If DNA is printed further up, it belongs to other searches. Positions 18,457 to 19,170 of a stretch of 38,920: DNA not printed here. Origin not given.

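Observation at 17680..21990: Second low-GC cassette: HNH_2 nuclease, NUDIX hydrolase and PLD-nuclease/SF2-helicase/DUF3427-like giant protein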

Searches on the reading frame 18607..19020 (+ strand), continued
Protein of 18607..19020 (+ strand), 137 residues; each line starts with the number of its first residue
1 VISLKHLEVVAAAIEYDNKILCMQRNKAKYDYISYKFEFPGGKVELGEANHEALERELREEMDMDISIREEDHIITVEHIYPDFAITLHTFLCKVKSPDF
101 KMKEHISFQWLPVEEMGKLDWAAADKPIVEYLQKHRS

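Call 96: find_encoding_contigs(protein=P0093, flank=4000, max_places=3)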
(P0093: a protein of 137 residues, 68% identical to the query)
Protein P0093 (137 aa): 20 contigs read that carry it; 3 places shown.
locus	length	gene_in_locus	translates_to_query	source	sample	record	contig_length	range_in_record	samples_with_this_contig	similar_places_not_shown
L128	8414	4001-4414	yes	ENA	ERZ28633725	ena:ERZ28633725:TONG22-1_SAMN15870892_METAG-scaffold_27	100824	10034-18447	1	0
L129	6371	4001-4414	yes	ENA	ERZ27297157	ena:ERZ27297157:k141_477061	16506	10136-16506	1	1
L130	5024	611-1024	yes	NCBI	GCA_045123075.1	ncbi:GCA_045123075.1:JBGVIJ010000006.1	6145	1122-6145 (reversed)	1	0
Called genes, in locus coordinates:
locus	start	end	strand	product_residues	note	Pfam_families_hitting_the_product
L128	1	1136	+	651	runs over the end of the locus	PF00133:tRNA-synt_1, PF01406:tRNA-synt_1e (weak), PF09334:tRNA-synt_1g, PF00133:tRNA-synt_1, PF08264:Anticodon_1, PF19303:Anticodon_3, PF01588:tRNA_bind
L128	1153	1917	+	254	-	PF01026:TatD_DNase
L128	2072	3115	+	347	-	PF03576:Peptidase_S58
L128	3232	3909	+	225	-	-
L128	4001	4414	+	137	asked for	PF00293:NUDIX, PF14815:NUDIX_4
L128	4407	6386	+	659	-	-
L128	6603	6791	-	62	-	-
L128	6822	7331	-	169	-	PF12773:DZR (faint)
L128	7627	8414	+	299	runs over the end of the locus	PF04055:Radical_SAM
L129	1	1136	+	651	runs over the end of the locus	PF00133:tRNA-synt_1, PF01406:tRNA-synt_1e (weak), PF09334:tRNA-synt_1g, PF00133:tRNA-synt_1, PF08264:Anticodon_1, PF19303:Anticodon_3, PF01588:tRNA_bind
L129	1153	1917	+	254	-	PF01026:TatD_DNase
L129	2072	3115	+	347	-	PF03576:Peptidase_S58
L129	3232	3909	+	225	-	-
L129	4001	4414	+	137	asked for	PF00293:NUDIX, PF14815:NUDIX_4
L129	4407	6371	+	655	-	?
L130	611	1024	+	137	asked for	PF00293:NUDIX, PF14815:NUDIX_4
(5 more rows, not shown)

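Call 97: find_encoding_contigs(protein=P0013, flank=4000, max_places=3)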
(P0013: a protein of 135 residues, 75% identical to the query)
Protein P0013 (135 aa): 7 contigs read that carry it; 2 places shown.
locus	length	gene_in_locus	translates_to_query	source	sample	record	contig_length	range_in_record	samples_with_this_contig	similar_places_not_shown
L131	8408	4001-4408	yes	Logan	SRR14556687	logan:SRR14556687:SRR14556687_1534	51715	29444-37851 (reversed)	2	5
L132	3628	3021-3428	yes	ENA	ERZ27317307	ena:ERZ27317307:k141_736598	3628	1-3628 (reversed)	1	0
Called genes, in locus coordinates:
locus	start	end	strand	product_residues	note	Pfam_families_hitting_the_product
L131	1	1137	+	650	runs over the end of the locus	PF00133:tRNA-synt_1, PF01406:tRNA-synt_1e (weak), PF09334:tRNA-synt_1g, PF00133:tRNA-synt_1, PF08264:Anticodon_1, PF19303:Anticodon_3, PF01588:tRNA_bind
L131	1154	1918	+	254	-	PF01026:TatD_DNase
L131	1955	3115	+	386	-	PF03576:Peptidase_S58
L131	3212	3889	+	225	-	-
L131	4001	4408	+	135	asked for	PF00293:NUDIX, PF14815:NUDIX_4, PF22327:Nudt16-like (weak)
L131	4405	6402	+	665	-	PF09848:SLFN-g3_helicase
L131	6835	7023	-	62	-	-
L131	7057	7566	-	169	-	PF13240:Zn_Ribbon_1 (faint)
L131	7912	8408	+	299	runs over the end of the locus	PF04055:Radical_SAM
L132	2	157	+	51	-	?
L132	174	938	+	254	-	PF01026:TatD_DNase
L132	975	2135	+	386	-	PF03576:Peptidase_S58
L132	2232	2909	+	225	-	-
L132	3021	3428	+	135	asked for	PF00293:NUDIX, PF14815:NUDIX_4, PF22327:Nudt16-like (weak)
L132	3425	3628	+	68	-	?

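Call 98: find_encoding_contigs(protein=P0120, flank=4000, max_places=3)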
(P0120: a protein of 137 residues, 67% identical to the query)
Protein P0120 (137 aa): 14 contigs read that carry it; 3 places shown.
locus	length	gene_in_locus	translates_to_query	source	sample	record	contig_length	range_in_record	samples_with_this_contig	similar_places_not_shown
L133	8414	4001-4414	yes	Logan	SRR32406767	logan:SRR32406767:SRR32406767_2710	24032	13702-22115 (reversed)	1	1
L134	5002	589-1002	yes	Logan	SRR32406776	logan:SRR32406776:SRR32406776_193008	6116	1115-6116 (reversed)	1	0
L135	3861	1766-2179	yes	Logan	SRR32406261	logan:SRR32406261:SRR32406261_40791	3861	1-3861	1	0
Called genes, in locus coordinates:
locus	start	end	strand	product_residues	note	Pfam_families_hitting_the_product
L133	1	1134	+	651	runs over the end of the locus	PF00133:tRNA-synt_1, PF01406:tRNA-synt_1e (weak), PF09334:tRNA-synt_1g, PF00133:tRNA-synt_1, PF08264:Anticodon_1, PF19303:Anticodon_3, PF01588:tRNA_bind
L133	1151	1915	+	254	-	PF01026:TatD_DNase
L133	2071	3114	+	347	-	PF03576:Peptidase_S58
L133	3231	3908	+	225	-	-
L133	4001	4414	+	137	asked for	PF00293:NUDIX, PF14815:NUDIX_4, PF22327:Nudt16-like (weak)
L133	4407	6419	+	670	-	PF09848:SLFN-g3_helicase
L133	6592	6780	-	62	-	-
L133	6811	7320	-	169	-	PF12773:DZR (faint)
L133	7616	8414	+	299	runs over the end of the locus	PF04055:Radical_SAM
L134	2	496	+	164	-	?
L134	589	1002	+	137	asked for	PF00293:NUDIX, PF14815:NUDIX_4, PF22327:Nudt16-like (weak)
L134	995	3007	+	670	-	PF09848:SLFN-g3_helicase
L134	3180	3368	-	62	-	-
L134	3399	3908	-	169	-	PF12773:DZR (faint)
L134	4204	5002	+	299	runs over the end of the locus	PF04055:Radical_SAM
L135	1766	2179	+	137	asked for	PF00293:NUDIX, PF14815:NUDIX_4, PF22327:Nudt16-like (weak)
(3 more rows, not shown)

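Call 99: search_protein_families(library=padloc, proteins=[L131:4405-6402:+, L133:4407-6419:+, L131:3212-3889:+], max_evalue=0.001)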
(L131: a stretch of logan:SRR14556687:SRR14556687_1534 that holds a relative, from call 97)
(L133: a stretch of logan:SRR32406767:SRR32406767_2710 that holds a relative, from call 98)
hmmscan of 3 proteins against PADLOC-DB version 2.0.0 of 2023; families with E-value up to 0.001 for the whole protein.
L131:4405-6402:+ (665 aa): 3 families
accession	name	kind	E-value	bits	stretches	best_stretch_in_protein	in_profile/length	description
PDLC05014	PDC-S41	-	1.1e-240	798.5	1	12-662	3-653/657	-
PDLC02350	AbiO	-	6.9e-06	23.1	1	34-312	24-257/468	AbiO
PDLC02372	Nhi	-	5.6e-05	20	1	237-348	198-301/470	-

L133:4407-6419:+ (670 aa): 2 families
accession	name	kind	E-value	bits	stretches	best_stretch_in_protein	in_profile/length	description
PDLC05014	PDC-S41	-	3.4e-268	889.4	1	1-665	1-653/657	-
PDLC02372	Nhi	-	0.00011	19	0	232-361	192-288/470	-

L131:3212-3889:+ (225 aa): 0 families

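Call 100: search_protein_families(library=pfam, proteins=[L131:4405-6402:+, L133:4407-6419:+, L131:3212-3889:+], max_evalue=0.01)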
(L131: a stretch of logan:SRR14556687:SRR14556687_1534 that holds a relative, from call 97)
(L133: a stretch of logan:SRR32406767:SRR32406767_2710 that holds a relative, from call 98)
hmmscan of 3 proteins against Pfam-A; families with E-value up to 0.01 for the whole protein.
L131:4405-6402:+ (665 aa): 7 families
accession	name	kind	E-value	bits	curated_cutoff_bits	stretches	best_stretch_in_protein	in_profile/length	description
PF09848.15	SLFN-g3_helicase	-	5.2e-73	246.8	24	1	246-631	1-353/354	Schlafen group 3, DNA/RNA helicase domain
PF13401.12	AAA_22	-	0.0001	23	27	1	246-355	5-97/130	AAA domain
PF05707.18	Zot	-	0.002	18.1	20.3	1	248-386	2-123/197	Zonular occludens toxin (Zot)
PF00004.35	AAA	-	0.0023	18.8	21.2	0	251-381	3-97/131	ATPase family associated with various cellular activities (AAA)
PF13604.12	AAA_30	-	0.0042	17.3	27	0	244-348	16-100/191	AAA domain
PF13245.12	AAA_19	-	0.0046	17.6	25.1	1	243-348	8-102/134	AAA domain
PF13238.12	AAA_18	-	0.0061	17.5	29.4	0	250-300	2-45/128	AAA domain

L133:4407-6419:+ (670 aa): 2 families
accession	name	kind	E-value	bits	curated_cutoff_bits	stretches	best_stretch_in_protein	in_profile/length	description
PF09848.15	SLFN-g3_helicase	-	2.7e-77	260.9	24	1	244-634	1-353/354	Schlafen group 3, DNA/RNA helicase domain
PF04851.21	ResIII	-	0.00061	20.2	22.5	1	229-350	10-140/164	Type III restriction enzyme, res subunit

L131:3212-3889:+ (225 aa): 1 family
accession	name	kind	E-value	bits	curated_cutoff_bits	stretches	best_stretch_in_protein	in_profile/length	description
PF12802.13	MarR_2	-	0.0029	18.2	27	1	65-108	9-53/61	MarR family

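Call 101: search_solved_structures(query=L131:4405-6402:+, max_evalue=0.01)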
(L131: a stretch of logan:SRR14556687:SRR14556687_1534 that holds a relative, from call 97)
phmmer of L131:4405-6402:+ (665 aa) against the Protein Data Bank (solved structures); distinct sequences matched with E-value up to 0.01: 0.

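Call 103: search_protein_families(library=pfam, proteins=[L131:4405-5139:+, L133:4407-5135:+], max_evalue=10)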
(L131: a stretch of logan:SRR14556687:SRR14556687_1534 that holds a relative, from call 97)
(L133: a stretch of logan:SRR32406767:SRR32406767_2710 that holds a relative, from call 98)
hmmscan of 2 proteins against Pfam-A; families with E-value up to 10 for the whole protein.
L131:4405-5139:+ (245 aa): 1 family
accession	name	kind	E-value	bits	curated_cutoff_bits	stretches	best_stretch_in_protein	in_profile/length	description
PF08378.17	NERD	-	0.0063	17.5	22.1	1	48-115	4-87/111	Nuclease-related domain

L133:4407-5135:+ (243 aa): 1 family
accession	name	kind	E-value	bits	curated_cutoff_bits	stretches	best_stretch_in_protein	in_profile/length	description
PF06328.17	Lep_receptor_Ig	-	0.051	14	28.8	1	56-80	2-26/94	Ig-like C2-type domain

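Call 107: find_related_loci(query=A5, collection=viral_contigs, flank=5000)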
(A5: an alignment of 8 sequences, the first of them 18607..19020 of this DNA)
Query A5 (137 aa) in viral_contigs; peptide patterns used: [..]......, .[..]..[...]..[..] (x = any residue, [..] = any of these).
77 stretches matched a pattern; 41 encode a relative of the query (tblastn E <= 1e-3); 41 distinct loci.
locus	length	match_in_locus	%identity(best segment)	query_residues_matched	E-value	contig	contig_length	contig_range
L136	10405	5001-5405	48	2-137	1e-39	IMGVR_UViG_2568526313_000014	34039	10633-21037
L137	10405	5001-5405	48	2-137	1e-39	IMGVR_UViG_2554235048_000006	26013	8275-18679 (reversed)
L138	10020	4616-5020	47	2-137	3e-39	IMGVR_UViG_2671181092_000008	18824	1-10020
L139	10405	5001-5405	47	2-137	2e-39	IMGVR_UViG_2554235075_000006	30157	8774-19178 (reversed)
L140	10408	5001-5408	47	1-137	4e-39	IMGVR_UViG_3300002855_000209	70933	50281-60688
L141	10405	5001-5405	47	2-137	7e-39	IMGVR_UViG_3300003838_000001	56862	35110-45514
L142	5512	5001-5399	48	4-137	6e-39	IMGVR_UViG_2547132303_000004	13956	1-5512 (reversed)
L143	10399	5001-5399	47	4-137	1e-38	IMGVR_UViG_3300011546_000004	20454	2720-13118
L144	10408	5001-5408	46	1-137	6e-38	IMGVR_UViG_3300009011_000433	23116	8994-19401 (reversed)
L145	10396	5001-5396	48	4-136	9e-37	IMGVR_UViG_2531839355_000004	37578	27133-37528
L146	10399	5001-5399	45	3-136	3e-35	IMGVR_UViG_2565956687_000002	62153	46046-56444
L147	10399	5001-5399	44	3-136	1e-34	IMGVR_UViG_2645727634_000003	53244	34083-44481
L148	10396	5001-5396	45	4-136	3e-34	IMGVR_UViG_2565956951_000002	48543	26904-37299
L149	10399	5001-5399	47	3-136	5e-38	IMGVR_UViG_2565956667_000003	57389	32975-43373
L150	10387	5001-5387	51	5-134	4e-39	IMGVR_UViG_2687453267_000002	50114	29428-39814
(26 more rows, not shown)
